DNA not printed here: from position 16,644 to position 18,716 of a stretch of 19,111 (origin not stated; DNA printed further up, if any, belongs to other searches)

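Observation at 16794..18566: Single polypeptide fusing a C26 gamma-glutamyl hydrolase-type amidotransferase domain to an M19 dipeptidase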

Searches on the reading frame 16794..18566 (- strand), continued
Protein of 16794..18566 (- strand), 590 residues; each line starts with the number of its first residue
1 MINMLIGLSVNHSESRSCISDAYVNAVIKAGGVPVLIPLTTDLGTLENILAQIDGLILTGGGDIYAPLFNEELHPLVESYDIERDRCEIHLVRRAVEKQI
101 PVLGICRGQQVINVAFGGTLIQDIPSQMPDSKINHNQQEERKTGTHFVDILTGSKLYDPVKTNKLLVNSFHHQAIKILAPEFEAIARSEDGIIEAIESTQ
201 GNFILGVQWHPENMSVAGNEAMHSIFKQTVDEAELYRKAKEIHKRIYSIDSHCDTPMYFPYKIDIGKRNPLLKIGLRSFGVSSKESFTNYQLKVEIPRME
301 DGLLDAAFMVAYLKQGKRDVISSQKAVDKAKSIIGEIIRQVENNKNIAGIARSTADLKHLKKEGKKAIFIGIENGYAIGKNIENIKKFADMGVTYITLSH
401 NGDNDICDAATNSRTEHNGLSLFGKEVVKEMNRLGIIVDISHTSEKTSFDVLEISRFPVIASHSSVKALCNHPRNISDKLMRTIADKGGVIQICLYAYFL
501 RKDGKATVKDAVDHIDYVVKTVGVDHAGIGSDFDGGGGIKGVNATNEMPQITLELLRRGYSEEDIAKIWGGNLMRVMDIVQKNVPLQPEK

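Call 35: predict_structure(alignment_id=A1)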
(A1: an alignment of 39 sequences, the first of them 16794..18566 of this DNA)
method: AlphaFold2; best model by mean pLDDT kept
length: 590 residues; sequences in the alignment: 39
mean_pLDDT: 90.9   pTM: 0.91
mean pLDDT of the five models: 90.9, 90.7, 87.2, 85.4, 83.9
residues with pLDDT >= 90: 441; 70-90: 112; 50-70: 33; < 50: 4
segments of 3 or more residues with pLDDT < 50: 588-590
pLDDT, mean of each block of 10 residues (from residue 1): 83 72 96 93 91 95 89 84 91 94 96 97 87 72 90 92 91 92 94 94 94 93 95 96 96 67 79 70 70 88 93 91 95 93 94 97 96 94 96 96 94 90 98 97 97 98 96 97 98 95 95 98 97 79 92 97 98 97 61
secondary structure, 60 per line:
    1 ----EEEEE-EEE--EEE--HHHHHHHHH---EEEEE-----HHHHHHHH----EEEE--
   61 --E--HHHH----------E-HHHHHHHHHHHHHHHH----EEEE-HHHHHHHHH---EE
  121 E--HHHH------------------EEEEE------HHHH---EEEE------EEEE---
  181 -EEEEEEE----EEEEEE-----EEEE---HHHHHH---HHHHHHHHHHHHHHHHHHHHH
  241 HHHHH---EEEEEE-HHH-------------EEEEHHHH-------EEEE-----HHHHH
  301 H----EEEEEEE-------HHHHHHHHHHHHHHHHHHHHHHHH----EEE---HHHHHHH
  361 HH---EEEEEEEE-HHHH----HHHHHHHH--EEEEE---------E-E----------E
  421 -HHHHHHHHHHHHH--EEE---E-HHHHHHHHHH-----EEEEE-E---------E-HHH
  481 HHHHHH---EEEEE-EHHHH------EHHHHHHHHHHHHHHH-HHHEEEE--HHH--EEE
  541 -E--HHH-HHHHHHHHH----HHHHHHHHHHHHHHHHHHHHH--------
elements in order: E5-9 E11-13 E16-18 H21-29 E33-37 H43-50 E55-58 H66-69 H82-97 E102-105 H107-115 E119-121 H124-127 E146-150 H157-160 E164-167 E174-177 E182-188 E193-198 E204-207 H211-216 H220-245 E249-254 E272-275 H276-279 E287-290 H296-301 E306-312 H320-343 E348-350 H354-362 E366-373 H375-378 H383-390 E393-397 H422-434 E437-439 H445-454 E460-464 H478-486 E490-494 H497-500 H508-522 E527-530 E538-540 H549-557 H562-582
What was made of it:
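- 17832..17909 (-): Inter-domain connecting helix, residues 220-245. AlphaFold2 model: helix H220-245, block pLDDT 93-96, overall pTM 0.91 (call 35).
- The AlphaFold2 model has pLDDT 90.9 and pTM 0.91 for the whole two-domain chain, which implies a fixed mutual orientation (call 35). pTM 0.91 suggests a rigid, evolved interface rather than beads on a string (call 35).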

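Call 37: search_protein_representatives(protein=window:16794-18566:-)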
Query: 590 residues. Proteins with E-value up to 0.001 (for the whole library): 36282; up to 1e-10: 21410; up to 1e-30: 4400. The best 150 are listed.
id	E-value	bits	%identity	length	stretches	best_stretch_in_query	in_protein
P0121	6.0e-168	576.6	51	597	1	6-578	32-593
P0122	1.6e-165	568.6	48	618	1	4-582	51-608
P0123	2.9e-165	567.7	49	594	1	5-579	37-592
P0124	1.5e-163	562.1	48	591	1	4-577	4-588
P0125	1.8e-160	551.9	47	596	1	5-584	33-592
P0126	1.0e-153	529.6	48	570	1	4-577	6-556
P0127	2.6e-149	515.1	47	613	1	5-581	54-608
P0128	4.7e-147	507.6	47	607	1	5-581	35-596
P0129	5.0e-142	491.0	44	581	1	6-578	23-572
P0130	1.4e-141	489.6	44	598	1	5-581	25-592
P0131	6.8e-141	487.3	45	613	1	7-582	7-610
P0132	1.2e-139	483.2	42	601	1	5-582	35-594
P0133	2.7e-133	462.2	41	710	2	228-578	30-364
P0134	4.7e-133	461.4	45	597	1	5-578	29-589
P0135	2.2e-126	439.4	52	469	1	5-447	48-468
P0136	1.6e-115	403.5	43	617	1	5-578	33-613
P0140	1.5e-103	364.0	39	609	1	6-588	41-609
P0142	1.8e-99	350.6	37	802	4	239-503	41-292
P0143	2.9e-99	349.9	50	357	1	233-581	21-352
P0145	4.1e-97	342.8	46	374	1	205-582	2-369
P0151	6.1e-86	305.9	48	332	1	239-579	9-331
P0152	8.2e-86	305.5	47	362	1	226-582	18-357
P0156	3.1e-84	300.2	36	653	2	357-584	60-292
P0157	1.2e-82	295.0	35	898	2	246-582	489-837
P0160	9.8e-82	292.0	44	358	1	241-578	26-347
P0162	2.9e-79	283.9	46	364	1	229-578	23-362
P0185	7.1e-70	252.8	40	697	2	231-502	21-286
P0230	3.3e-59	217.6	44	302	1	5-278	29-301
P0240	2.5e-58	214.7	36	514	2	19-215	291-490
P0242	3.9e-58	214.1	36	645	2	27-234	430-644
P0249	1.9e-57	211.8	48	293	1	5-236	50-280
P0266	2.8e-56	208.0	47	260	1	5-238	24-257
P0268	3.9e-56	207.5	32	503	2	18-217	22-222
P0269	4.6e-56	207.3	49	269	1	13-231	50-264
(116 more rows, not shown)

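Call 38: search_protein_families(library=pfam, proteins=[P0133, P0142, P0156, P0157, P0140, P0136, P0240, P0242, P0268, P0185], max_evalue=0.00001)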
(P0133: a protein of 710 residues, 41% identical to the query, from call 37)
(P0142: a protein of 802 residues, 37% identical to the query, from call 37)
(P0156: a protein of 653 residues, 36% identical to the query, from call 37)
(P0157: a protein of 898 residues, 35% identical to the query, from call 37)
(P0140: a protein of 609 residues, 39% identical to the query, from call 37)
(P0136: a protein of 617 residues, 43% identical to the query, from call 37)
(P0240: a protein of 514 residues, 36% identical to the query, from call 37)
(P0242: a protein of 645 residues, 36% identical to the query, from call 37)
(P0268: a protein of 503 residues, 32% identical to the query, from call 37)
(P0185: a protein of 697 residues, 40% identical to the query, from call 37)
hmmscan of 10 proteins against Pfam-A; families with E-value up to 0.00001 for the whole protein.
P0133 (710 aa): 1 family
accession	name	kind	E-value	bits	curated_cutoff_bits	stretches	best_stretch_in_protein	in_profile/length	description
PF01244.27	Peptidase_M19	-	2.6e-190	631.8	26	2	44-364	2-318/319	Membrane dipeptidase (Peptidase family M19)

P0142 (802 aa): 1 family
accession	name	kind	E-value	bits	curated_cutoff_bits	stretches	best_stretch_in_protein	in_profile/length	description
PF01244.27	Peptidase_M19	-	4.6e-180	598.2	26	2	44-410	2-318/319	Membrane dipeptidase (Peptidase family M19)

P0156 (653 aa): 3 families
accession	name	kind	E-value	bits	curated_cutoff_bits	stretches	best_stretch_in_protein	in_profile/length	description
PF01244.27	Peptidase_M19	-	1.4e-192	639.3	26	2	1-287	42-319/319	Membrane dipeptidase (Peptidase family M19)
PF20848.2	ExoU_mid_dom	-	1.2e-06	29.1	27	0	154-209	14-66/119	ExoU toxin, middle helical domain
PF23872.1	DUF7227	-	5.9e-06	26.5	27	0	115-167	110-158/223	Domain of unknown function (DUF7227)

P0157 (898 aa): 1 family
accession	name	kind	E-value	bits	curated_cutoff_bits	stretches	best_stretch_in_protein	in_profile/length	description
PF01244.27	Peptidase_M19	-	8.1e-208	689.3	26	2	39-396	3-319/319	Membrane dipeptidase (Peptidase family M19)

P0140 (609 aa): 3 families
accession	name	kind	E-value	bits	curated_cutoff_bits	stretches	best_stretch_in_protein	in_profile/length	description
PF01244.27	Peptidase_M19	-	7.3e-84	282.1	26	1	281-599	2-318/319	Membrane dipeptidase (Peptidase family M19)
PF07722.19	Peptidase_C26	-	4e-56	190.7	20.5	1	51-255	22-219/219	Peptidase C26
PF00117.34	GATase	-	3.2e-14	53.5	22.8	1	48-263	3-182/190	Glutamine amidotransferase class-I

P0136 (617 aa): 3 families
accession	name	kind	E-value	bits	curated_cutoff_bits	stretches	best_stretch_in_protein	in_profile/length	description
PF01244.27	Peptidase_M19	-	4.1e-82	276.3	26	1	283-613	2-318/319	Membrane dipeptidase (Peptidase family M19)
PF07722.19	Peptidase_C26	-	4e-57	193.9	20.5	1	32-246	1-219/219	Peptidase C26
PF00117.34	GATase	-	4.8e-15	56.2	22.8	1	117-250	60-176/190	Glutamine amidotransferase class-I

P0240 (514 aa): 2 families
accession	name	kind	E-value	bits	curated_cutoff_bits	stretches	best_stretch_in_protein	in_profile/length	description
PF07722.19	Peptidase_C26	-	7e-93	310.8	20.5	2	295-487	29-219/219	Peptidase C26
PF00117.34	GATase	-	1.4e-24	87.3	22.8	2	361-493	60-178/190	Glutamine amidotransferase class-I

P0242 (645 aa): 3 families
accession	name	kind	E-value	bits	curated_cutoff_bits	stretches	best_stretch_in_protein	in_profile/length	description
PF07722.19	Peptidase_C26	-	5.4e-96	321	20.5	2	181-379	28-219/219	Peptidase C26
PF00117.34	GATase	-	3.1e-29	102.4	22.8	2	257-381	68-174/190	Glutamine amidotransferase class-I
PF00395.25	SLH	-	1.3e-08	35.1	20.8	1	63-103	2-42/44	S-layer homology domain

P0268 (503 aa): 2 families
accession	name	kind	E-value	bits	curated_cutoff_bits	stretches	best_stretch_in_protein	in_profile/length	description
PF07722.19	Peptidase_C26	-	4.6e-94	314.7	20.5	2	20-218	22-219/219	Peptidase C26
PF00117.34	GATase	-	1.6e-24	87.1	22.8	2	98-224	64-178/190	Glutamine amidotransferase class-I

P0185 (697 aa): 5 families
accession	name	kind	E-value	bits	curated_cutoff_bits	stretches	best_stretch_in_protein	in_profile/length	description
PF01244.27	Peptidase_M19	-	7.5e-100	334.6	26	1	32-412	2-319/319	Membrane dipeptidase (Peptidase family M19)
PF20434.5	BD-FAE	-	4.4e-33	115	26.8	1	445-551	1-111/215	BD-FAE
PF07859.19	Abhydrolase_3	-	2.5e-21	76.9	25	1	459-659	1-206/210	alpha/beta hydrolase fold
PF00135.34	COesterase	-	1.5e-18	67.5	27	1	443-548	86-202/515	Carboxylesterase family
PF12697.13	Abhydrolase_6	-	1.3e-06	29.7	26.3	1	459-617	1-165/217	Alpha/beta hydrolase family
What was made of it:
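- Other promiscuous combinations exist: M19-M19, C26-C26 and M19-esterase (call 38).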

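Call 40: list_cluster_members(proteins=[P0121, P0124, P0126, P0129, P0130, P0131, P0132, P0134, P0136, P0140])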
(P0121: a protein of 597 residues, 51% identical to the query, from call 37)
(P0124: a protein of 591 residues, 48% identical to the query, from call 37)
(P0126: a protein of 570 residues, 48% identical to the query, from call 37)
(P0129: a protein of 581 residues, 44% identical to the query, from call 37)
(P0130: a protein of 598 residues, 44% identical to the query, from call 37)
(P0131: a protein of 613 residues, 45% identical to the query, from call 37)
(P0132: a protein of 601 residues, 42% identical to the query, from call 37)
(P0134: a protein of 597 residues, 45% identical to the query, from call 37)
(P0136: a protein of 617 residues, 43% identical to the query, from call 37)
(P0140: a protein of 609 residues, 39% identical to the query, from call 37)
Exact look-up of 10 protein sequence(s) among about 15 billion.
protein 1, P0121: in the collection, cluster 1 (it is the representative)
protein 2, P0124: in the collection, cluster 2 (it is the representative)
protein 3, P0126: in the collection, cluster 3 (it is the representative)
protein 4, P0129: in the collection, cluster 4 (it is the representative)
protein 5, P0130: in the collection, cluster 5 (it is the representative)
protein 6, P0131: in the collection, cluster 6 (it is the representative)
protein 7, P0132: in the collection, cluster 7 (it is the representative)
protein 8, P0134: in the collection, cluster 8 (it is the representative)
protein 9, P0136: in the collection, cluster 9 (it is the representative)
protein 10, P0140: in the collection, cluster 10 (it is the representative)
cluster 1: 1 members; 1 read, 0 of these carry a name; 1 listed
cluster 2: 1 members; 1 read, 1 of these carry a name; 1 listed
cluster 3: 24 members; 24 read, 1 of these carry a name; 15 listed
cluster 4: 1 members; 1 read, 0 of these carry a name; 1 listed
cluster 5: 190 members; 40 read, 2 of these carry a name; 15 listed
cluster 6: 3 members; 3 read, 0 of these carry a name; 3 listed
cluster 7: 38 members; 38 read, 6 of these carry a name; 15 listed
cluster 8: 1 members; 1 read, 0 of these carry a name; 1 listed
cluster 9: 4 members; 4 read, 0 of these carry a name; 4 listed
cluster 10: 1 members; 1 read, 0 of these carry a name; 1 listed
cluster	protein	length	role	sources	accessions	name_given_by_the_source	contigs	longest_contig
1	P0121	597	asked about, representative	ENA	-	-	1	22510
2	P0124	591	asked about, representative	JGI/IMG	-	microsomal dipeptidase-like Zn-dependent dipeptidase/gamma-glutamyl-gamma-aminobutyrate ...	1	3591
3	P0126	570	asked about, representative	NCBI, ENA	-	-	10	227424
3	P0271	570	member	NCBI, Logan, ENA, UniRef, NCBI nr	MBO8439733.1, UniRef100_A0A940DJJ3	MAG: membrane dipeptidase [bacterium] | Membrane dipeptidase n=1 Tax=Candidatus Aphodosoma intestinipullorum TaxID=2840674 ... | membrane dipeptidase [Candidatus Aphodosoma intestinipullorum]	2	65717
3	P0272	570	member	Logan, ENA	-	-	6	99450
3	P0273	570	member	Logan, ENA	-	-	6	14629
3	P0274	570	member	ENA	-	-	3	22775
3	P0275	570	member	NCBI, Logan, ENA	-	-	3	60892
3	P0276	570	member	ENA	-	-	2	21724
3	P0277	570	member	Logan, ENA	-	-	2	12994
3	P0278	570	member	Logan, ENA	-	-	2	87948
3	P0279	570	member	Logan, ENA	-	-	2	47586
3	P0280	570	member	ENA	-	-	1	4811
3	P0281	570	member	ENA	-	-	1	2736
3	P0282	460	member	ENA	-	-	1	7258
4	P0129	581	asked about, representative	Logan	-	-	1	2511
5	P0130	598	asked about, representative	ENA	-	-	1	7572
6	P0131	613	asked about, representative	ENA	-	-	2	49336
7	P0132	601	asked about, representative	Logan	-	-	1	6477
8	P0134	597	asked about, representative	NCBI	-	-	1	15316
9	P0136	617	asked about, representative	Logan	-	-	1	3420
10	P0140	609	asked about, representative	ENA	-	-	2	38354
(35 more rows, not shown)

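Call 41: fold_search(model_id=the predicted structure, library=pdb)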
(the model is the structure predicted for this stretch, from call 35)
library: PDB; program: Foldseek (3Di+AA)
matches with E <= 10: 1539; with E <= 0.001: 197
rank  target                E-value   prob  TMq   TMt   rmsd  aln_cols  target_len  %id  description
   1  2rag_A                4.6e-31  1.00  0.53  0.83   5.1       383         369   29  Crystal structure of aminohydrolase from Caulobacter crescentus (released 2007-10-02)
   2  3b40                  5.4e-30  1.00  0.53  0.78   2.5       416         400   30  Crystal structure of the probable dipeptidase PvdM from Pseudomonas aeruginosa (released 2007-11-06)
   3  5lwz_A                1.3e-29  1.00  0.54  0.82   4.4       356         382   31  Cys-Gly dipeptidase GliJ (space group C2) (released 2017-05-31)
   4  5lx7                  2.0e-29  1.00  0.54  0.83   4.4       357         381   30  Cys-Gly dipeptidase GliJ mutant D38N (released 2017-05-31)
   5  3itc                  2.2e-29  1.00  0.51  0.76   5.3       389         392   28  Crystal structure of Sco3058 with bound citrate and glycerol (released 2010-02-02)
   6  5lwz_B                2.7e-29  1.00  0.54  0.83   4.4       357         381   31  Cys-Gly dipeptidase GliJ (space group C2) (released 2017-05-31)
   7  5lx1                  2.9e-29  1.00  0.54  0.83   4.4       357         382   30  Cys-Gly dipeptidase GliJ mutant D304A (released 2017-05-31)
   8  9h0b_B                6.8e-29  1.00  0.54  0.85   4.6       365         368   26  Crystal structure of the Porcine Hemagglutinating Encephalomyelitis Virus (PHEV) receptor binding domain in complex wi (released 2025-08-06)
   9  3id7                  1.1e-28  1.00  0.51  0.76   5.3       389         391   28  Crystal structure of renal dipeptidase from Streptomyces coelicolor A3(2) (released 2010-01-12)
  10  5lx4                  1.5e-28  1.00  0.54  0.82   4.4       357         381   31  Cys-Gly dipeptidase GliJ mutant D38H (released 2017-05-31)
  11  3s2j                  1.9e-28  1.00  0.52  0.78   4.7       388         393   28  Crystal structure of dipeptidase from Streptomyces coelicolor complexed with phosphinate pseudodipeptide L-Leu-D-Ala (released 2011-06-22)
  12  1itq_A                3.4e-28  1.00  0.53  0.85   5.0       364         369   26  HUMAN RENAL DIPEPTIDASE (released 2002-08-28)
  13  6vgo                  8.0e-27  1.00  0.52  0.86   5.2       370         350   27  Crystal Structure of Human Dipeptidase 3 (released 2020-05-13)
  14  2i5g_A                9.5e-27  1.00  0.47  0.84   3.4       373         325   28  Crystal strcuture of amidohydrolase from Pseudomonas aeruginosa (released 2006-09-05)
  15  3fij_A                1.4e-23  1.00  0.36  0.93   1.8       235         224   40  Crystal structure of a uncharacterized protein lin1909 (released 2009-01-13)
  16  3fij_G                1.8e-23  1.00  0.36  0.94   1.7       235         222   41  Crystal structure of a uncharacterized protein lin1909 (released 2009-01-13)
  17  3fij_D                3.3e-23  1.00  0.36  0.94   1.5       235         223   40  Crystal structure of a uncharacterized protein lin1909 (released 2009-01-13)
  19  3fij_B                4.7e-23  1.00  0.36  0.94   1.6       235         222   40  Crystal structure of a uncharacterized protein lin1909 (released 2009-01-13)
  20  3fij_C                1.2e-22  1.00  0.36  0.94   1.5       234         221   40  Crystal structure of a uncharacterized protein lin1909 (released 2009-01-13)
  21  6vtv_A                3.5e-22  1.00  0.38  0.88   2.2       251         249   28  Crystal structure of PuuD gamma-glutamyl-gamma-aminobutyrate hydrolase from E. coli (released 2020-02-26)
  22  3neh_A                3.9e-22  1.00  0.48  0.90   2.3       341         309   25  Crystal structure of the protein LMO2462 from Listeria monocytogenes complexed with ZN and phosphonate mimic of dipept (released 2010-06-30)
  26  3ly0_B                1.0e-21  1.00  0.46  0.76   4.6       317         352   22  Crystal structure of metallo peptidase from Rhodobacter sphaeroides liganded with phosphinate mimic of dipeptide L-Ala (released 2010-03-09)
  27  3ly0_A                1.0e-21  1.00  0.48  0.80   6.3       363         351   21  Crystal structure of metallo peptidase from Rhodobacter sphaeroides liganded with phosphinate mimic of dipeptide L-Ala (released 2010-03-09)
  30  6vtv_B                3.5e-21  1.00  0.38  0.87   2.2       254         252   29  Crystal structure of PuuD gamma-glutamyl-gamma-aminobutyrate hydrolase from E. coli (released 2020-02-26)
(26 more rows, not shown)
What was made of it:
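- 17931..18536 (-): Peptidase C26 / class I glutamine-amidotransferase-fold domain, residues 11-212. Nucleophile Cys106 (18249-18251), His210 (17937-17939), Glu212 (17931-17933), and S1 Gln110. The model superposes on 3fij with target-normalised TM 0.93-0.94 and rmsd 1.5-1.8 A (call 41).
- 16833..17843 (-): Peptidase M19 (renal-dipeptidase-type, TIM-barrel binuclear zinc) domain, residues 242-578. His252/Asp254 (HCD), Glu373, His400, His442, His463, Arg474, Asp532/Asp534 (DFDG). Target-normalised TM 0.83-0.86 against 2rag, GliJ and DPEP1 (call 41).
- On MEROPS C26 / Pfam PF07722 (gamma-glutamyl hydrolase-type class I amidotransferase fold): The AlphaFold2 model matches 3fij with target-normalised TM 0.93-0.94 and rmsd 1.5-1.8 A, and 6vtv with 0.87-0.88 (calls 35, 41).
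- On MEROPS M19 / Pfam PF01244 (renal/membrane dipeptidase family): Target-normalised TM 0.83-0.86 against 2rag, GliJ, DPEP1 and DPEP3 (call 41).
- Bacterial M19 enzymes crystallised with ligands bind L-Xaa-D-Xaa mimics (PDB titles 3s2j, 3ly0, 3neh; call 41). Bacterial M19 structures were solved with L-Xaa-D-Xaa mimics: Sco3058 with L-Leu-D-Ala in 3s2j, plus 3ly0 and 3neh (call 41).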

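Call 47: list_cluster_members(proteins=[P0143, P0145, P0151, P0152, P0160, P0162, P0249, P0266, P0269, P0230])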
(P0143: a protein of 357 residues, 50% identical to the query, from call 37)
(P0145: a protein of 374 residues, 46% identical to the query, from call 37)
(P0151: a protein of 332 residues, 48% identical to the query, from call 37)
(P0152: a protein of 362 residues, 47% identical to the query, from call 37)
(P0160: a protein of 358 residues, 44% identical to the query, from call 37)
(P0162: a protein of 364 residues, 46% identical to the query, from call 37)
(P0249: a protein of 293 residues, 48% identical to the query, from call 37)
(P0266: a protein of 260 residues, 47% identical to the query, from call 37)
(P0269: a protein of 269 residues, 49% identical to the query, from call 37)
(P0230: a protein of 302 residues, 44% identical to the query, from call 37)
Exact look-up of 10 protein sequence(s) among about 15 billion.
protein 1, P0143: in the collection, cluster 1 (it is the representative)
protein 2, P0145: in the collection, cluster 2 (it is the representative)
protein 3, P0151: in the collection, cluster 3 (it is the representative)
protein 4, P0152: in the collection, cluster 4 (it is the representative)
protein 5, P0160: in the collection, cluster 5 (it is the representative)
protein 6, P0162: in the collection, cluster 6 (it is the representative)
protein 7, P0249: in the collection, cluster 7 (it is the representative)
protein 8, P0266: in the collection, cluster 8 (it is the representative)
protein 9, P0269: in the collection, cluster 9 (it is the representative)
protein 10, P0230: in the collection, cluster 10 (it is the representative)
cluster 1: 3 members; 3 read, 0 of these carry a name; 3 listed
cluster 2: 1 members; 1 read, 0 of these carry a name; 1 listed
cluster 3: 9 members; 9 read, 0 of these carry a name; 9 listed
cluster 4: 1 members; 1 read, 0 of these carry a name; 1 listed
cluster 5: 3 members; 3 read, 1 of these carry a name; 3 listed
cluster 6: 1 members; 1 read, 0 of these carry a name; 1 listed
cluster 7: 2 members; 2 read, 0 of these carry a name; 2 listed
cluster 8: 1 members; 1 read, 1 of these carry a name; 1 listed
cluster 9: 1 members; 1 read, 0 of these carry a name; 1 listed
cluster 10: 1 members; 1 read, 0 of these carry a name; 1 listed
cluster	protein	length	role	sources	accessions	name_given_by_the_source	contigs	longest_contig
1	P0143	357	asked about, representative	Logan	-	-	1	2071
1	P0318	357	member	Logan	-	-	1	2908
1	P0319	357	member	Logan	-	-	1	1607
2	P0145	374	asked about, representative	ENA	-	-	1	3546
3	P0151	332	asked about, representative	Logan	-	-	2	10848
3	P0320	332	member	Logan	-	-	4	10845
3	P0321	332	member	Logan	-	-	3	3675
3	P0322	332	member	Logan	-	-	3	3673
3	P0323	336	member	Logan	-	-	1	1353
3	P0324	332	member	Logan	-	-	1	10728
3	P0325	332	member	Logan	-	-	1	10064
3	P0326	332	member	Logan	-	-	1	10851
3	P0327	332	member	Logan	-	-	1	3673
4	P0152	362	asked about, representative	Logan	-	-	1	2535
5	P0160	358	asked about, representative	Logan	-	-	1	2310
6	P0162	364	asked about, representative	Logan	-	-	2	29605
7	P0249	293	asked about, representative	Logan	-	-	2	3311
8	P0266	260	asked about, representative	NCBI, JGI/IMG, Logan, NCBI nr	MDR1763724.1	MAG: gamma-glutamyl-gamma-aminobutyrate hydrolase family protein [Dysgonamonadaceae ... | gamma-glutamyl-gamma-aminobutyrate hydrolase PuuD | gamma-glutamyl-gamma-aminobutyrate hydrolase family protein [Dysgonamonadaceae bacterium]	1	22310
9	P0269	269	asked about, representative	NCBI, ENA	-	-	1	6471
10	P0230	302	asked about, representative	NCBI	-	-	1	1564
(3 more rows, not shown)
